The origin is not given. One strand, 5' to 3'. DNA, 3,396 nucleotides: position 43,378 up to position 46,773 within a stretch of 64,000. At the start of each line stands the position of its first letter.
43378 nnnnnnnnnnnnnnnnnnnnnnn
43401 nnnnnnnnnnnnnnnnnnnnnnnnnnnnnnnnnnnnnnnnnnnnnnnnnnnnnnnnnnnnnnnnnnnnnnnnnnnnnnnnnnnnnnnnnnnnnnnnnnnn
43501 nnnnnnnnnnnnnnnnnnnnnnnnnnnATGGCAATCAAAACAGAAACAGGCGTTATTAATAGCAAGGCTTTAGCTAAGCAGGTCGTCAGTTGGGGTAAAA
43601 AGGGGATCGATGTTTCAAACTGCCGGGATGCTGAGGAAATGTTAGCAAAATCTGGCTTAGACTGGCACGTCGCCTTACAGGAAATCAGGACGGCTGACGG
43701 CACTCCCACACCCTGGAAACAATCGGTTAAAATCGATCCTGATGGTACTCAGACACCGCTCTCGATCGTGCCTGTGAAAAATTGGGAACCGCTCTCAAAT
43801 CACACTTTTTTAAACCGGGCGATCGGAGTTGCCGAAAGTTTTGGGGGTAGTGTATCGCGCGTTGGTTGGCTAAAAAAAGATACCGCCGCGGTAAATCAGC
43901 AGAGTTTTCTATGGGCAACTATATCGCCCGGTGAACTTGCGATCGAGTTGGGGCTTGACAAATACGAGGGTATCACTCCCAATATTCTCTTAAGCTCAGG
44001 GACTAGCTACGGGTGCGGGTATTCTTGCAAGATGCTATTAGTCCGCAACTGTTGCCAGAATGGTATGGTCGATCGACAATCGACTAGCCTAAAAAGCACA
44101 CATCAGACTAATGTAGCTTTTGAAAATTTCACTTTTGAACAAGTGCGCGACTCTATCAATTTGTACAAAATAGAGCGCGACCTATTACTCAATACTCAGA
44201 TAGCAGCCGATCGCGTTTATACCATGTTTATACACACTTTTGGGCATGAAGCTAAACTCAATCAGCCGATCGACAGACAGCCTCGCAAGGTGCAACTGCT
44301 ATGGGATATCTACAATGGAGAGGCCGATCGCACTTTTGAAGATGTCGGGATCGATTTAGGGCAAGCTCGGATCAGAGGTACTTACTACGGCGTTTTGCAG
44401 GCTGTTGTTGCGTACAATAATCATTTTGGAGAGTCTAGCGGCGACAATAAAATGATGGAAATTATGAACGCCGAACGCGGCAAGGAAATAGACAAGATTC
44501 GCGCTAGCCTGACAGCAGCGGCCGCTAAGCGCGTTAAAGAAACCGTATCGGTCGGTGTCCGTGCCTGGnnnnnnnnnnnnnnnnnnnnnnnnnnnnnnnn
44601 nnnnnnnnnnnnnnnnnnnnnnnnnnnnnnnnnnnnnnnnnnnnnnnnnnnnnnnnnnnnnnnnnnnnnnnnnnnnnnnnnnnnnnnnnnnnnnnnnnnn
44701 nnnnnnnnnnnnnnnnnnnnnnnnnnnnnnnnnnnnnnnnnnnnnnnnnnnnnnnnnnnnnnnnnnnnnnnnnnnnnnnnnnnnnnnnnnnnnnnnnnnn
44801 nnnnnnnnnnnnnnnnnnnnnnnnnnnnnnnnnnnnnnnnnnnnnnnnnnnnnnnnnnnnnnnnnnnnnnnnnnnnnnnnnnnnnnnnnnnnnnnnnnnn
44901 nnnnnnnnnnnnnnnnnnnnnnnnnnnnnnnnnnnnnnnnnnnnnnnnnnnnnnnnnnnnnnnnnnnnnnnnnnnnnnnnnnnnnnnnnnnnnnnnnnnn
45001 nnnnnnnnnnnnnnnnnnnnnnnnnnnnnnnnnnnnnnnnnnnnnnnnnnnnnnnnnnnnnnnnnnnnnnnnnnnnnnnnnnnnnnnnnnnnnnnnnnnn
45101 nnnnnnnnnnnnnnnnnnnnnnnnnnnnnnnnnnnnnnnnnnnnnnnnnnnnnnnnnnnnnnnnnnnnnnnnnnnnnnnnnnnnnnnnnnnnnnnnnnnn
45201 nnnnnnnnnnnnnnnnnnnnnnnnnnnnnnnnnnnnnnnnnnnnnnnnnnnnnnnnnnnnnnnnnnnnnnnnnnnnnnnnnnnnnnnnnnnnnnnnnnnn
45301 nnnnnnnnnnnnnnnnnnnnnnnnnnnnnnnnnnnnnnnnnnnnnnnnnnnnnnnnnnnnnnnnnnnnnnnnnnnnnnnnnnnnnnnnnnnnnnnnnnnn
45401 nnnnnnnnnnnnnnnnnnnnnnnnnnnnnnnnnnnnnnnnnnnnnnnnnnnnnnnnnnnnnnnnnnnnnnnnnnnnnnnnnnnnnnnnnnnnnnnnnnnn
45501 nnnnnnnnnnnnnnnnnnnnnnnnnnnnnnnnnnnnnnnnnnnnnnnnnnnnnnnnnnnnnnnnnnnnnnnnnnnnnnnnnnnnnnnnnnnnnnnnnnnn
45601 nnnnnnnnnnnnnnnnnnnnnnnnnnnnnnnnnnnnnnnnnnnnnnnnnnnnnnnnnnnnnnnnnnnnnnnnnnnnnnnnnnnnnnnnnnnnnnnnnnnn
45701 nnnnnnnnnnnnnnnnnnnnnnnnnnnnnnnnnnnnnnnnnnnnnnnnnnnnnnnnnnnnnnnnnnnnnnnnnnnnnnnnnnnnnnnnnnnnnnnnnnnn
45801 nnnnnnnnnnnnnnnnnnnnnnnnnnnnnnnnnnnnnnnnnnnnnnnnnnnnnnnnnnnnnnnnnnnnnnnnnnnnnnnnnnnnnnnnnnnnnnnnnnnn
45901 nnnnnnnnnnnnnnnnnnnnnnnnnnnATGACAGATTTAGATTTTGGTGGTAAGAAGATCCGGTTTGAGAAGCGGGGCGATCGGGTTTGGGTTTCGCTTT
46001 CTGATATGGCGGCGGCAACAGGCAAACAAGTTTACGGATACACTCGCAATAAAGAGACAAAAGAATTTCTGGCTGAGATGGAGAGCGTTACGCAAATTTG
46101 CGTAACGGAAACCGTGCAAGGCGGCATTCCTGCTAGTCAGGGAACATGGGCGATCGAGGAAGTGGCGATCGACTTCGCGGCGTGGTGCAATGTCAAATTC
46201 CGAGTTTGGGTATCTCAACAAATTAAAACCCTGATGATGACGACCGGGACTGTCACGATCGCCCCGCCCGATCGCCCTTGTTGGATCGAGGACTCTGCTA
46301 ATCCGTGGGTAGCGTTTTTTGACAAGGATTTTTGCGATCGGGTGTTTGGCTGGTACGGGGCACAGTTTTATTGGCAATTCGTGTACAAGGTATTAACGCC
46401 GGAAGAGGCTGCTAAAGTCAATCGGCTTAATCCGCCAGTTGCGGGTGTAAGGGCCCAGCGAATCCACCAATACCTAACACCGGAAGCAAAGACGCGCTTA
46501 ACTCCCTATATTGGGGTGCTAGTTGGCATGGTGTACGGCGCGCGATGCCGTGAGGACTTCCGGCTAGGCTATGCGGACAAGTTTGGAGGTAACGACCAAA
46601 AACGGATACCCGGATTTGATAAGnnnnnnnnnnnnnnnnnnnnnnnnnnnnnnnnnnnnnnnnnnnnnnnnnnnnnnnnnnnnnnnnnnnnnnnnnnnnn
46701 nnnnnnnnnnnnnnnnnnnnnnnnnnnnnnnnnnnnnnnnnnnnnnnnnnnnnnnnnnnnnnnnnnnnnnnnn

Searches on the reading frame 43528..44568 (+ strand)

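Call 11: search_protein_families(library=ncbifam, proteins=[window:43528-44568:+], max_evalue=0.1)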
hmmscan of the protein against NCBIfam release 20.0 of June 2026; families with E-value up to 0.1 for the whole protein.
window:43528-44568:+ (347 aa): 1 family
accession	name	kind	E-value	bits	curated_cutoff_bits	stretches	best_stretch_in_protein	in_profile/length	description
TIGR03299.1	LGT_TIGR03299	subfamily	1.6e-11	44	110.7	1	21-310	10-291/312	phage/plasmid-like protein TIGR03299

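Call 16: search_protein_families(library=pfam, proteins=[window:43528-44568:+], max_evalue=0.01)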
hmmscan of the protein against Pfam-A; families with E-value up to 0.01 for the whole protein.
window:43528-44568:+ (347 aa): 1 family
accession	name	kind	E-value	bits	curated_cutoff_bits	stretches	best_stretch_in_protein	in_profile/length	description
PF06067.16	DUF932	-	3.1e-08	34.1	23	1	108-307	24-212/227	Domain of unknown function (DUF932)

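Call 80: search_protein_families(library=phrogs, proteins=[window:43528-44568:+], max_evalue=0.001)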
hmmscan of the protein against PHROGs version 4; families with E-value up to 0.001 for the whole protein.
window:43528-44568:+ (347 aa): 1 family
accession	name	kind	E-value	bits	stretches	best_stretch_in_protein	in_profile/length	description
phrog_1221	-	unknown function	4.9e-09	36.7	1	16-338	31-346/355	-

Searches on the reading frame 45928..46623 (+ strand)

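Call 16: search_protein_families(library=pfam, proteins=[window:45928-46623:+], max_evalue=0.01)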
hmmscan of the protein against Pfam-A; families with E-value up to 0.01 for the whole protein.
window:45928-46623:+ (232 aa): 2 families
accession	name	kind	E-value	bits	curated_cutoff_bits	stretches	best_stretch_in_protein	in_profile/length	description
PF04383.19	KilA-N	-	1.1e-13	51.4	23.8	1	18-103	14-105/107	KilA-N domain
PF10546.14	P63C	-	0.0026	18.8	26.1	0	120-186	6-87/93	P63C domain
